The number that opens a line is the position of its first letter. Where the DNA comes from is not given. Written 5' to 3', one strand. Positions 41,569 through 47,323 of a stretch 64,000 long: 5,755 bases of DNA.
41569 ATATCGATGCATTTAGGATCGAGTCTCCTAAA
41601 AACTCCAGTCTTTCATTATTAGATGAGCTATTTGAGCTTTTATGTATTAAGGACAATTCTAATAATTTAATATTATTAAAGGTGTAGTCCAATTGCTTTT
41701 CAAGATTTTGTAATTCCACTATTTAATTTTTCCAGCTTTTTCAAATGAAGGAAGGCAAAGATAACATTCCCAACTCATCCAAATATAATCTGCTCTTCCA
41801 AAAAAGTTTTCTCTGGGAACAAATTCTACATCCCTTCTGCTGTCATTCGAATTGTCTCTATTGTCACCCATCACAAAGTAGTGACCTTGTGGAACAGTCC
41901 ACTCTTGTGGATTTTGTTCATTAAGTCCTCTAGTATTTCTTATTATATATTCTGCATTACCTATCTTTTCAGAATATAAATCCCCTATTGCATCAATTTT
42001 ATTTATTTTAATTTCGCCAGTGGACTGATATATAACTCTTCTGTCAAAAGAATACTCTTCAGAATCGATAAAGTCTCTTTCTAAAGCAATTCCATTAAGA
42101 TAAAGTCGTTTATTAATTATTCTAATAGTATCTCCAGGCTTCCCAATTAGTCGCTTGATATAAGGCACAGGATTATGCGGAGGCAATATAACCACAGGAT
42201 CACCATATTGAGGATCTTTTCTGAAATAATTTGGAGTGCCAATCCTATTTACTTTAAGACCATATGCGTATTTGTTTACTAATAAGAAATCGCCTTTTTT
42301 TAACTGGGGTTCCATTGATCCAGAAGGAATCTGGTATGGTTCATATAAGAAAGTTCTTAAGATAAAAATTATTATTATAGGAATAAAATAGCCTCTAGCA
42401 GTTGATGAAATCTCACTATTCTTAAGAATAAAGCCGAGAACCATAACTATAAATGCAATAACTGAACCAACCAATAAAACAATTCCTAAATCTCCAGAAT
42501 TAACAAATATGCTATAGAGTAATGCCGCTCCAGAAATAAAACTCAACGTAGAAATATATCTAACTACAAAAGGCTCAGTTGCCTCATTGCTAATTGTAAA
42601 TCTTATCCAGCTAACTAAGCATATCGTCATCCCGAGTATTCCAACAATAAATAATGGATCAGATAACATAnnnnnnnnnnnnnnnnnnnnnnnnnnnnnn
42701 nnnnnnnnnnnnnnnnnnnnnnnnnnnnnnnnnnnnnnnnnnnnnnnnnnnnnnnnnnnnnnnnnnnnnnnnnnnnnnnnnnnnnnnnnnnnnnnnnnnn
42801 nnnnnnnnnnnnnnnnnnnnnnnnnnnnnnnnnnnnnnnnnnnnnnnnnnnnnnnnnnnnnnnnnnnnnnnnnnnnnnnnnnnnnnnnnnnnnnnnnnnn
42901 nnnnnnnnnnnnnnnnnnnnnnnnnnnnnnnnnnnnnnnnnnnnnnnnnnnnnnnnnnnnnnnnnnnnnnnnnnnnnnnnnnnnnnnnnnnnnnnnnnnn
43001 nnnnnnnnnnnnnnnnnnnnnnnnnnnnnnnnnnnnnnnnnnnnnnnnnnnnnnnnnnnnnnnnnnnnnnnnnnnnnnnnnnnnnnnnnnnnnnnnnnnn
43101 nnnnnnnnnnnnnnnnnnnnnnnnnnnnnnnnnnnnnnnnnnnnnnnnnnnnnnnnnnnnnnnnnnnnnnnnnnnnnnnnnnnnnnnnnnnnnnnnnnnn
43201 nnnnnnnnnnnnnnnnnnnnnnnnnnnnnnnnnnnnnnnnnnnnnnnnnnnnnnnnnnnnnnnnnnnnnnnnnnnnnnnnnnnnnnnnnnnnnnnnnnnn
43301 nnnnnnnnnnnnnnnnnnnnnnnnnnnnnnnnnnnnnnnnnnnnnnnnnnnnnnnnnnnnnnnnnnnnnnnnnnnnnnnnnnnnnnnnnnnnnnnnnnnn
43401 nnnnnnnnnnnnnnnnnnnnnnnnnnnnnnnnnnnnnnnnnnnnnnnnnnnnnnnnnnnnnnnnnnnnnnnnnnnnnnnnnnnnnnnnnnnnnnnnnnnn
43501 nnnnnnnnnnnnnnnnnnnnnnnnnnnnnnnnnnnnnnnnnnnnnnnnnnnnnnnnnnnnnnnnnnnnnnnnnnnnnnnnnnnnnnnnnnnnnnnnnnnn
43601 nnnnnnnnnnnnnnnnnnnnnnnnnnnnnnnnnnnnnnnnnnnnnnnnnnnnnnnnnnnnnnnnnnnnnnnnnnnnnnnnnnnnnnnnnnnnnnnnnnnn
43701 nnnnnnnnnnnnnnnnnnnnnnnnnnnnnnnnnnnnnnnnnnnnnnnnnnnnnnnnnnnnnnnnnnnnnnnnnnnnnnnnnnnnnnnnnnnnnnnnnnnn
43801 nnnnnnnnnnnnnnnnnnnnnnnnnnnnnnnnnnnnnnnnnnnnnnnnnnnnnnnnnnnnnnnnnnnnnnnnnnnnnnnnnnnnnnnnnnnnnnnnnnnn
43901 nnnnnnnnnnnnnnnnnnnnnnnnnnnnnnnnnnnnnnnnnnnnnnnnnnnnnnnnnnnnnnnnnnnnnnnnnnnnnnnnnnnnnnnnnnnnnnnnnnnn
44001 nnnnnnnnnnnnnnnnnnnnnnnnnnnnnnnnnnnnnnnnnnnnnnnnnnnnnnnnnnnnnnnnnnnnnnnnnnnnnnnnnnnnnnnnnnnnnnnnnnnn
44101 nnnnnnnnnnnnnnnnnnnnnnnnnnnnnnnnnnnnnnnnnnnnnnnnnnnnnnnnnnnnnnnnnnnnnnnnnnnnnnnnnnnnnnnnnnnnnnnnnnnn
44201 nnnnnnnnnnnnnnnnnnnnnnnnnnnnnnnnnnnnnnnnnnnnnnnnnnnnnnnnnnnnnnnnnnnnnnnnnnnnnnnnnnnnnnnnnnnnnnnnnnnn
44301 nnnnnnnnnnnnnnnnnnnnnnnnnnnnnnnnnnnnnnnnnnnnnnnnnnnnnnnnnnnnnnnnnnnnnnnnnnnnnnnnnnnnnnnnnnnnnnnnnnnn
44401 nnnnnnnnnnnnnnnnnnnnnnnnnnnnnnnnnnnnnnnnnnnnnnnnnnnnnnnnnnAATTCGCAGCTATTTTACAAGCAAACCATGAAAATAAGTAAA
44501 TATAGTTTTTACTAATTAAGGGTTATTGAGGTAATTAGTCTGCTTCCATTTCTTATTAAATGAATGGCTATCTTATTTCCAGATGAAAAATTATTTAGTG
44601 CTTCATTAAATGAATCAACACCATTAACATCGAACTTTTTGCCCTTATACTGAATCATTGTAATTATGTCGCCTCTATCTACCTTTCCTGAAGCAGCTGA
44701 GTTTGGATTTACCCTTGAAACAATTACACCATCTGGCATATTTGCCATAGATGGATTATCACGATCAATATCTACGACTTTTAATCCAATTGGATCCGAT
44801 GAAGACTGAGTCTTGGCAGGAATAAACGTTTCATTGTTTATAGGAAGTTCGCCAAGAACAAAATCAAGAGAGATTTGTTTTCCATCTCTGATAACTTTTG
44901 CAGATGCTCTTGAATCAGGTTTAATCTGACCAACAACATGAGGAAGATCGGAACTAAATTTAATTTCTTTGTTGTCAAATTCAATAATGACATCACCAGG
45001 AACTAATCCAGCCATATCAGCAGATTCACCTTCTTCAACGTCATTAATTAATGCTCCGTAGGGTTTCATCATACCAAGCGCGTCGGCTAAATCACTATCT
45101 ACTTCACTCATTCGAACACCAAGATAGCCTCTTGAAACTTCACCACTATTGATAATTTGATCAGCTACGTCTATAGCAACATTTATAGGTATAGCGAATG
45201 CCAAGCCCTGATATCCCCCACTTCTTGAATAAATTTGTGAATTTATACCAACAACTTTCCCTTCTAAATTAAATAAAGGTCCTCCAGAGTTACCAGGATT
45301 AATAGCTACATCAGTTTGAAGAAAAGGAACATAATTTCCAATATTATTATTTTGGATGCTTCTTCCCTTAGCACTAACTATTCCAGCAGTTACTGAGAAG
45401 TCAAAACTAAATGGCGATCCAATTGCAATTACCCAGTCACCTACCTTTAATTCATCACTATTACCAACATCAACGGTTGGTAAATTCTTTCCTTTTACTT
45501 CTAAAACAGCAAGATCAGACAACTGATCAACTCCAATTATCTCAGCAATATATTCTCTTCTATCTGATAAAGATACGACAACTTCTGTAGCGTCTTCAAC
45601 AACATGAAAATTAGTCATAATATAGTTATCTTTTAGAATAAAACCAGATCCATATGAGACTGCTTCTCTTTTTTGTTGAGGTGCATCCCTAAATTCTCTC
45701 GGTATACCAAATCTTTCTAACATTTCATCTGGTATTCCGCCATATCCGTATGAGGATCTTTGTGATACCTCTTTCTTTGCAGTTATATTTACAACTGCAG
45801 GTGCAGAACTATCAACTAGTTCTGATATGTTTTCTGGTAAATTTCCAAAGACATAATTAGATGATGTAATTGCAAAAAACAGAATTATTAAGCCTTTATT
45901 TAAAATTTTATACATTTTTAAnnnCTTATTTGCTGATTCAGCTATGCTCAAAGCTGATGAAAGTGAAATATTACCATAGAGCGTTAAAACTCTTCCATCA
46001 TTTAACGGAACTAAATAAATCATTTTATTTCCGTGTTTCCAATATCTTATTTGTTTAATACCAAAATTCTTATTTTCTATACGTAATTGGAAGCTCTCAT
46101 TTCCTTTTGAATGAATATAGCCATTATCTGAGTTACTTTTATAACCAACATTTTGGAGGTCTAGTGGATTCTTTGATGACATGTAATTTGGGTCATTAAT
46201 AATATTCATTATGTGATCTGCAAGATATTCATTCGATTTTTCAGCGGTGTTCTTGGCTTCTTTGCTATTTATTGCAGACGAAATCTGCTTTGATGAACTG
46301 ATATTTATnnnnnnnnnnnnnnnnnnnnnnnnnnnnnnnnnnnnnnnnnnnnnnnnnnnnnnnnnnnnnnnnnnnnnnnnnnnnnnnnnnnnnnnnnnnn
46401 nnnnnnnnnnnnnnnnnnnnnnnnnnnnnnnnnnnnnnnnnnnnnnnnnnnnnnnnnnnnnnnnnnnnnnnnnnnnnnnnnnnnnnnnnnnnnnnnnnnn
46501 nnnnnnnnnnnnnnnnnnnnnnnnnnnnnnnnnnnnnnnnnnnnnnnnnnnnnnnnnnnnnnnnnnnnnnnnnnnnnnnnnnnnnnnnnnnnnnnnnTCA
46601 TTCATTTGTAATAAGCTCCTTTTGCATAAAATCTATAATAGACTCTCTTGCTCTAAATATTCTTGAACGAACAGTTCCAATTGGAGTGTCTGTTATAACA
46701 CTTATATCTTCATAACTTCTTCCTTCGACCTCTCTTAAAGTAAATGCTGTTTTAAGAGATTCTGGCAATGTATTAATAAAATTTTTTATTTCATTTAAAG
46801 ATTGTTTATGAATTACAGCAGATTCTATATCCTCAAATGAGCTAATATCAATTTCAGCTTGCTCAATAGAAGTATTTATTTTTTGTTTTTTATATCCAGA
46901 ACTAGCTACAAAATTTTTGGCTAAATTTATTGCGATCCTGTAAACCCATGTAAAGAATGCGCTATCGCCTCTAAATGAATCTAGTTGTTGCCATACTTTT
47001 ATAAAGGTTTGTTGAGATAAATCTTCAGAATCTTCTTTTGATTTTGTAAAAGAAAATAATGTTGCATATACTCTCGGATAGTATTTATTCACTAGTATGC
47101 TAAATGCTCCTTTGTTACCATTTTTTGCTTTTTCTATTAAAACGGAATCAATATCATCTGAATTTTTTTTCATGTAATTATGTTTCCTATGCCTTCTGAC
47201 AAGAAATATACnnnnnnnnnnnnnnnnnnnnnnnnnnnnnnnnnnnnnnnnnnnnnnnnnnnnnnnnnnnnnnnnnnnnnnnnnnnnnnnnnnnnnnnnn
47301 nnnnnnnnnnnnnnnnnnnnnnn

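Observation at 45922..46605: RseA fused to the C-terminal domain of RseB: a rewired sigma-E stress switch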

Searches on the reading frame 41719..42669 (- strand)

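Call 61: search_protein_families(library=pfam, proteins=[window:41719-42669:-], max_evalue=0.00001)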
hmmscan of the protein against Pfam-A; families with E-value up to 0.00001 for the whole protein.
window:41719-42669:- (316 aa): 1 family
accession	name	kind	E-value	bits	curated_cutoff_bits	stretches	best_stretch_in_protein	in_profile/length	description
PF10502.14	Peptidase_S26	-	2.5e-44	151.6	22.9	1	92-297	6-167/168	Signal peptidase, peptidase S26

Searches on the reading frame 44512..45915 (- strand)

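Call 3: search_protein_families(library=pfam, proteins=[window:44512-45915:-], max_evalue=1)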
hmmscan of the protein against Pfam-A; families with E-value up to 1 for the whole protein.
window:44512-45915:- (467 aa): 10 families
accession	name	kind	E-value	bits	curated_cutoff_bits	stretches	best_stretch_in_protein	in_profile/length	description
PF13365.12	Trypsin_2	-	3.2e-34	119.2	27.6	1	89-224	1-144/144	Trypsin-like peptidase domain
PF13180.12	PDZ_2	-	1.8e-20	73.4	27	2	263-351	1-77/80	PDZ domain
PF00089.32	Trypsin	-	1.5e-17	64.6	20.6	1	86-247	18-216/220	Trypsin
PF17820.7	PDZ_6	-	1.8e-09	37.7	27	1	290-332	2-41/54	PDZ domain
PF00595.29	PDZ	-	3.1e-09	37.5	23.2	2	259-319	7-58/81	PDZ domain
PF19805.5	DUF6288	-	0.00091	18.9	26.3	1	399-464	5-74/402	Family of unknown function (DUF6288)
PF10459.15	Peptidase_S46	-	0.096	11.8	22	1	196-225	622-650/698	Peptidase S46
PF02907.21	Peptidase_S29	-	0.16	12.2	25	1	200-245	100-144/149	Hepatitis C virus NS3 protease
PF00949.27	Peptidase_S7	-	0.27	11.6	20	0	201-226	89-114/131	Peptidase S7, Flavivirus NS3 serine protease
PF01455.23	HupF_HypC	-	0.31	11.7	28.5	0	125-163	8-43/65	HupF/HypC family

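Call 4: search_protein_families(library=ncbifam, proteins=[window:44512-45915:-], max_evalue=1)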
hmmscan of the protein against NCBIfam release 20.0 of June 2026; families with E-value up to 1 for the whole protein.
window:44512-45915:- (467 aa): 19 families
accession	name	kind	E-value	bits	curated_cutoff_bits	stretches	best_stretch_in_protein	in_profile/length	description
TIGR02037.1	degP_htrA_DO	subfamily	3e-129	431.8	416.2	1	29-462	2-432/434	Do family serine endopeptidase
NF041521.1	HhoA_HhoB_HtrA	equivalog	7.3e-86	288.5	450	2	30-357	3-334/335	HhoA/HhoB/HtrA family serine endopeptidase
TIGR02038.1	protease_degS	equivalog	4.4e-75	253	422.95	2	73-358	64-350/351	outer membrane-stress sensor serine endopeptidase DegS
NF007526.1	PRK10139.1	equivalog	3.2e-74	250.3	756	2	31-355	43-360/456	serine endoprotease DegQ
NF047968.1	SerProtHtrA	equivalog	2.8e-73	247.3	470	2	81-352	81-355/357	serine protease HtrA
NF008189.1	PRK10942.1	equivalog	2.9e-73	247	720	2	80-354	106-381/477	serine endoprotease DegP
NF008147.1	PRK10898.1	equivalog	2e-67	227.8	408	2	78-358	69-351/352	outer membrane-stress sensor serine endopeptidase DegS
NF040960.1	MamE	equivalog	1.3e-56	192.5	800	2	40-248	83-287/659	magnetosome formation protease MamE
NF053637.1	SerProtHtrAspr2045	equivalog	1.7e-53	182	650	2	82-349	98-381/394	serine protease HtrA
NF050055.1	SerProtHtrAMycob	equivalog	1.7e-47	162.5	800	1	84-351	224-495/502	serine protease HtrA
NF033740.0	MarP_fam_protase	equivalog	1.6e-24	86.7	250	1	85-244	209-367/390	MarP family serine protease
NF040961.1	MamO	equivalog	3.2e-12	45.6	800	1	86-247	97-260/648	magnetosome protein MamO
NF041199.1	trx7_PDZ_seleno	equivalog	2.6e-11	43.1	300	1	285-465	202-389/390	Trx7/PDZ domain-containing (seleno)protein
NF040965.1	MamP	equivalog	5.3e-06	26.3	300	2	287-349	137-197/290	magnetosome magnetite formation protein MamP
TIGR00054.1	TIGR00054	equivalog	7.8e-06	25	147.55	1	286-356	202-271/421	RIP metalloprotease RseP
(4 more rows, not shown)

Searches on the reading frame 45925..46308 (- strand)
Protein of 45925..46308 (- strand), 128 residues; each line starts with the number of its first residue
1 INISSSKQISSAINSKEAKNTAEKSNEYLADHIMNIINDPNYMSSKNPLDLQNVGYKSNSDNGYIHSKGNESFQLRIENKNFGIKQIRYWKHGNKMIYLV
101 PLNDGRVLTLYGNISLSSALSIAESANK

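Call 59: predict_structure(alignment_id=A4)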
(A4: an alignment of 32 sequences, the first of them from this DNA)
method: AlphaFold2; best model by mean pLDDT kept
length: 128 residues; sequences in the alignment: 32
mean_pLDDT: 81.2   pTM: 0.72
mean pLDDT of the five models: 81.2, 81.1, 80.7, 79.0, 78.6
residues with pLDDT >= 90: 51; 70-90: 52; 50-70: 12; < 50: 13
segments of 3 or more residues with pLDDT < 50: 1-12
pLDDT, mean of each block of 10 residues (from residue 1): 43 55 75 89 83 89 86 91 87 92 90 94 84
secondary structure, 60 per line:
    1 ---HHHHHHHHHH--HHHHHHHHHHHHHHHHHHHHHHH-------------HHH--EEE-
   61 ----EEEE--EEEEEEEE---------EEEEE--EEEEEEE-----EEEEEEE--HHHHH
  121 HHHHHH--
elements in order: H4-13 H16-38 E57-59 E65-68 E71-78 E88-92 E95-101 E107-113 H116-126

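Call 62: fold_search(model_id=the predicted structure, library=pdb)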
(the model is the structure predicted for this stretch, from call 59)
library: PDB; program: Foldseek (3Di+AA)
matches with E <= 10: 1193; with E <= 0.001: 0
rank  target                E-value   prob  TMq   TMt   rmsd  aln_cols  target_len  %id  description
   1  2p4b_C                3.8e-02  1.00  0.38  0.20   2.8        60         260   22  Crystal structure of E.coli RseB (released 2007-05-22)
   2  2v43_A                4.1e-02  1.00  0.42  0.22   3.0        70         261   21  Crystal structure of RseB: a sensor for periplasmic stress response in E. coli (released 2007-08-28)
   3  3m4w_D                4.3e-02  1.00  0.42  0.22   3.5        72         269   19  Structural basis for the negative regulation of bacterial stress response by RseB (released 2010-05-05)
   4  6jau_A                4.9e-02  0.99  0.37  0.18   6.2        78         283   17  The complex structure of Pseudomonas aeruginosa MucA/MucB. (released 2020-01-29)
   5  2v43_B                7.4e-02  0.99  0.39  0.19   2.7        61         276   21  Crystal structure of RseB: a sensor for periplasmic stress response in E. coli (released 2007-08-28)
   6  6in9_A                8.8e-02  0.97  0.38  0.19   6.6        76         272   17  Crystal structure of MucB in complex with MucA(peri) (released 2019-07-24)
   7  3m4w_A                1.1e-01  0.98  0.39  0.19   4.2        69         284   20  Structural basis for the negative regulation of bacterial stress response by RseB (released 2010-05-05)
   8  2p4b_A                1.3e-01  0.99  0.39  0.19   2.7        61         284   21  Crystal structure of E.coli RseB (released 2007-05-22)
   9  2v42_B                1.3e-01  0.99  0.38  0.19   2.7        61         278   21  Crystal structure of RseB: a sensor for periplasmic stress response in E. coli (released 2007-08-28)
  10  8fw5_D                1.3e-01  0.98  0.29  0.13   1.9        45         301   18  Chimeric HsGATOR1-SpGtr-SpLam complex (released 2023-07-26)
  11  6in9_B                1.3e-01  0.94  0.41  0.21   7.0        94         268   17  Crystal structure of MucB in complex with MucA(peri) (released 2019-07-24)
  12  5y3a_G                1.5e-01  0.96  0.28  0.32   1.7        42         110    7  Crystal structure of Ragulator complex (p18 49-161) (released 2017-12-27)
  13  6hjm_O                1.8e-01  0.93  0.28  0.29   2.0        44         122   16  Myxococcus xanthus MglB (released 2019-12-04)
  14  6s6a_A                1.9e-01  0.94  0.29  0.13   1.9        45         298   11  Crystal structure of RagA-Q66L/RagC-T90N GTPase heterodimer complex (released 2019-10-16)
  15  2v43_C                1.9e-01  0.91  0.38  0.19   6.7        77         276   16  Crystal structure of RseB: a sensor for periplasmic stress response in E. coli (released 2007-08-28)
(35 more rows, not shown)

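Call 67: search_solved_structures(query=A4, max_evalue=10, show_alignments=3)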
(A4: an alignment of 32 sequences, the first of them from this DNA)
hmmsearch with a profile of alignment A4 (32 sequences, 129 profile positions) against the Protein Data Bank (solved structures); distinct sequences matched with E-value up to 10: 12.
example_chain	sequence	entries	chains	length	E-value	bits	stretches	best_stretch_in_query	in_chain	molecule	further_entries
3saj_A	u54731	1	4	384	0.55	13.2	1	51-98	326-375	Glutamate receptor 1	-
9nr6_A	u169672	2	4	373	0.55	13.2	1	51-98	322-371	Glutamate receptor 1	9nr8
7nrc_So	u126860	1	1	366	0.71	12.8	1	30-72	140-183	Ribosome-interacting GTPase 2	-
9ovw_A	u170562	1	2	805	1.5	11.8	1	51-98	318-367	Isoform Flip of Glutamate receptor 1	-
9s3z_A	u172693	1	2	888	1.5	11.8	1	51-98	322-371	Glutamate receptor 1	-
9s3q_A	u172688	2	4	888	1.5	11.7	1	51-98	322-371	Glutamate receptor 1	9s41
9ovu_A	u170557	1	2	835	1.5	11.7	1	51-98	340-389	Isoform Flip of Glutamate receptor 1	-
9j92_A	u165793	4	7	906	1.6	11.7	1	51-98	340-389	Glutamate receptor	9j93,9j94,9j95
6qkz_A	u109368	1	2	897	1.6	11.7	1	51-98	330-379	GluA1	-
6njl_A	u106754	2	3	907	1.6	11.7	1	51-98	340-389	Glutamate receptor 1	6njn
7ldd_A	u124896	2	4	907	1.6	11.7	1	51-98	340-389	Glutamate receptor 1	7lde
6qkc_A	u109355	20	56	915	1.6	11.7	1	51-98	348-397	Glutamate receptor 1 | Isoform Flip of Glutamate receptor 1 | Glutamate receptor 1 flip isoform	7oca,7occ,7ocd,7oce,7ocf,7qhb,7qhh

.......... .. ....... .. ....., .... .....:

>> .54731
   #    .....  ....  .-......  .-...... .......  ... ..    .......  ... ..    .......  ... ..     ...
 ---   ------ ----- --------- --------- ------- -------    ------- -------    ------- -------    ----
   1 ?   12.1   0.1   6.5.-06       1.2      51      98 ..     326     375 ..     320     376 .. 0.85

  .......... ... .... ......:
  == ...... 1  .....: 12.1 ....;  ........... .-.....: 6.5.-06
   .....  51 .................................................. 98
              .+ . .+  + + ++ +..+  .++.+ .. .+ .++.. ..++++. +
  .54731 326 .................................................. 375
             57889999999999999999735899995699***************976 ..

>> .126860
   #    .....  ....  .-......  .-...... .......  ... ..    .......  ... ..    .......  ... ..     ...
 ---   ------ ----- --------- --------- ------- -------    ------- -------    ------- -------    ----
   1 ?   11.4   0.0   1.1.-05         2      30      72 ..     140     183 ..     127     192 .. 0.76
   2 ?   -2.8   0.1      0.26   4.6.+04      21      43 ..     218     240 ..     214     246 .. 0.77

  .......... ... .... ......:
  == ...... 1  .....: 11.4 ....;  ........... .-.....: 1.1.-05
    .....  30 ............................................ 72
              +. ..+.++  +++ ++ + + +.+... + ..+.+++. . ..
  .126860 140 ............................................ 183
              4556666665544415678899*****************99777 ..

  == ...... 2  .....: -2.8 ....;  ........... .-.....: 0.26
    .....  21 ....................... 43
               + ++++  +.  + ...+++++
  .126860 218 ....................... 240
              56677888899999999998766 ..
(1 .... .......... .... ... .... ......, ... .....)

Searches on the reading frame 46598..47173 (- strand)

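Call 3: search_protein_families(library=pfam, proteins=[window:46598-47173:-], max_evalue=1)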
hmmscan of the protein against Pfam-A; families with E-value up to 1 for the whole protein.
window:46598-47173:- (191 aa): 5 families
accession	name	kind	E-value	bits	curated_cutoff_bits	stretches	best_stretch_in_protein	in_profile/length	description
PF04542.20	Sigma70_r2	-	1.8e-16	60.1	24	1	27-91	1-67/71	Sigma-70 region 2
PF08281.18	Sigma70_r4_2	-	4.3e-15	55.5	25.7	1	127-177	2-52/54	Sigma-70, region 4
PF04545.22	Sigma70_r4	-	5.5e-06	26.2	24.1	1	133-178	2-47/50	Sigma-70, region 4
PF12645.13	HTH_16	-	0.006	17.1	22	1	12-68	3-65/65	Helix-turn-helix domain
PF08102.16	Antimicrobial_7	-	0.2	12.4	25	0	80-90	26-36/43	Scorpion antimicrobial peptide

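Call 4: search_protein_families(library=ncbifam, proteins=[window:46598-47173:-], max_evalue=1)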
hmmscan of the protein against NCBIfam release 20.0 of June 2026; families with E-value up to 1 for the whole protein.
window:46598-47173:- (191 aa): 99 families (the best 25 are shown)
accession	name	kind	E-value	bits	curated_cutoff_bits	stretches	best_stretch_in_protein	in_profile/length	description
TIGR02939.1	RpoE_Sigma70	equivalog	4.5e-52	176.8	236.15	1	5-180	3-183/190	RNA polymerase sigma factor RpoE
NF008888.0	PRK11922.1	equivalog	5.5e-32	111.2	204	1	4-186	12-199/231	RNA polymerase sigma factor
NF009171.0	PRK12518.1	equivalog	7.4e-32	110.7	208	1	3-187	8-188/191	RNA polymerase sigma factor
NF007223.0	PRK09641.1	equivalog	2e-29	102.8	209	1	8-181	4-182/187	RNA polymerase sigma factor SigW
NF007216.0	PRK09638.1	equivalog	2.8e-29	102.2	194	1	9-185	5-176/180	RNA polymerase sigma factor SigY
NF006930.0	PRK09415.1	subfamily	2.8e-28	99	198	1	22-185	16-177/179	RNA polymerase factor sigma C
NF058625.1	sigma_PG0214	equivalog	7e-27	94.2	130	1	23-186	5-164/170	GFO_1088 family ECF-type sigma factor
TIGR02950.1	SigM_subfam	subfamily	1.6e-26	93.1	147.95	1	27-179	5-154/159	RNA polymerase sigma factor, SigM family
TIGR02937.1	sigma70-ECF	superfamily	1.7e-26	92.8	42.9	1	23-179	2-161/165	sigma-70 family RNA polymerase sigma factor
NF009166.1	PRK12513.1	equivalog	2e-26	92.9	206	1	4-179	4-182/193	RNA polymerase sigma factor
TIGR02985.1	Sig70_bacteroi1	subfamily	4.5e-25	88.7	126.4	1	23-179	2-158/162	RNA polymerase sigma-70 factor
NF009195.0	PRK12543.1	subfamily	2.4e-24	85.9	197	1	10-186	8-181/192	RNA polymerase sigma factor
TIGR02948.1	SigW_bacill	equivalog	1.5e-23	83.8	243.1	1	7-180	3-181/187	RNA polymerase sigma factor SigW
NF009174.0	PRK12522.1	equivalog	1.2e-21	77.5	217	1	26-185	7-169/175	RNA polymerase sigma factor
NF007225.0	PRK09643.1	equivalog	1.7e-21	76.8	190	1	6-183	11-182/204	RNA polymerase sigma factor SigM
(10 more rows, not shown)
